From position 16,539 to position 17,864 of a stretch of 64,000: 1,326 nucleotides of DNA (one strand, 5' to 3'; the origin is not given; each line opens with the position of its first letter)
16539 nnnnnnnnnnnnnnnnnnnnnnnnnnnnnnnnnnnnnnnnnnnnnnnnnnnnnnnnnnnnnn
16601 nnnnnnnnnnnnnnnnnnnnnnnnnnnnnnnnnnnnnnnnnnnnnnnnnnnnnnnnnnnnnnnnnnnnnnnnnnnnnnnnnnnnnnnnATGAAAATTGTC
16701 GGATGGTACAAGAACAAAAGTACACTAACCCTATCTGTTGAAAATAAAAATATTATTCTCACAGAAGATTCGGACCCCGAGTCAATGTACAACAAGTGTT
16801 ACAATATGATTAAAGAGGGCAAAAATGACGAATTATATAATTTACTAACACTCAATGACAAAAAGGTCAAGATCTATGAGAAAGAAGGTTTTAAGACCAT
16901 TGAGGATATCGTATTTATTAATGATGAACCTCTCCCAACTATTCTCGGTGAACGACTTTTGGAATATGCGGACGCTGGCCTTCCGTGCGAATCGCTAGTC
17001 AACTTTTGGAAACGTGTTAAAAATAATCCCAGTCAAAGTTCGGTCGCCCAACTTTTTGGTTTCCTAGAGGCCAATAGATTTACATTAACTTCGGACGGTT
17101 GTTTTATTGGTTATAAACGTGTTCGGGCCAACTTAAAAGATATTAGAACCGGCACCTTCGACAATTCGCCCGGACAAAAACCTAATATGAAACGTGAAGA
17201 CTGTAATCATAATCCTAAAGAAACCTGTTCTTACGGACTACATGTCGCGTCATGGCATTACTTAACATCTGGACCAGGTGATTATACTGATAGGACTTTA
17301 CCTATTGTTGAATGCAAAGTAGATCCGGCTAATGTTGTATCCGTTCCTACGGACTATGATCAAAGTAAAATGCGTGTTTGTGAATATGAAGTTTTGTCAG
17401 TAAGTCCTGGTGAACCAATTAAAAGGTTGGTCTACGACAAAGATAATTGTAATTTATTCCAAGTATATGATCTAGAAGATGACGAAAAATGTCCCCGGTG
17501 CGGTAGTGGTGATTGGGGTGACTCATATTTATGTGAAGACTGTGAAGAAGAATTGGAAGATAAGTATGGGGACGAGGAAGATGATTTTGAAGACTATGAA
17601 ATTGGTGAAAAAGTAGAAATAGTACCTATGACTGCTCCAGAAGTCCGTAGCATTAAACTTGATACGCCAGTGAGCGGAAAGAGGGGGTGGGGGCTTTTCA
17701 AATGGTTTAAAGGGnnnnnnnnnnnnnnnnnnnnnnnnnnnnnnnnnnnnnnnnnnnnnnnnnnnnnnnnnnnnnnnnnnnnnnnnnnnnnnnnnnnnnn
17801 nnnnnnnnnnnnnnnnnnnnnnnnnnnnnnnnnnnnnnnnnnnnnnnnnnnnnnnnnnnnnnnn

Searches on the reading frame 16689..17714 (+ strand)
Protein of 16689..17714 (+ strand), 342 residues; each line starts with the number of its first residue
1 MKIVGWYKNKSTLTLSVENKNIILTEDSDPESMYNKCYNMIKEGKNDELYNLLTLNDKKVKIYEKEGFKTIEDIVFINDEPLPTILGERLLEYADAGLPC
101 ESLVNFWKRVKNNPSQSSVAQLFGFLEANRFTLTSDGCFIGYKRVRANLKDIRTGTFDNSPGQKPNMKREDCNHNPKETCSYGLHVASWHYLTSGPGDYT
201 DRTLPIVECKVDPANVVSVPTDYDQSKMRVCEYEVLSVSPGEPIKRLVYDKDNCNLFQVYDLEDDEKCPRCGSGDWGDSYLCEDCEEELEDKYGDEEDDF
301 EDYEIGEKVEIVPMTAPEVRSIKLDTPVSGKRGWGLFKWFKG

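Call 7: search_protein_families(library=phrogs, proteins=[window:16689-17714:+], max_evalue=0.01)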
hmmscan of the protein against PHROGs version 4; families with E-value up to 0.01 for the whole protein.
window:16689-17714:+ (342 aa): 6 families
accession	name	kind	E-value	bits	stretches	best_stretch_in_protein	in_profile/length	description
phrog_609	-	lysis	3.2e-60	205.2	1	6-237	819-1042/1055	RIIB lysis inhibitor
phrog_36818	-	lysis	8.5e-35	120.8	1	101-237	8-143/163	RIIB lysis inhibitor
phrog_11221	-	lysis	1.4e-34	121.1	1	95-242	97-240/543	RIIB lysis inhibitor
phrog_3803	-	lysis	7.5e-31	108.9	1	15-236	290-509/530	RIIB lysis inhibitor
phrog_2886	-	lysis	1.4e-21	78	1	116-243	210-336/552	RIIB lysis inhibitor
phrog_16351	-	DNA, RNA and nucleotide metabolism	0.0037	18.7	0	229-290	27-88/97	DNA binding protein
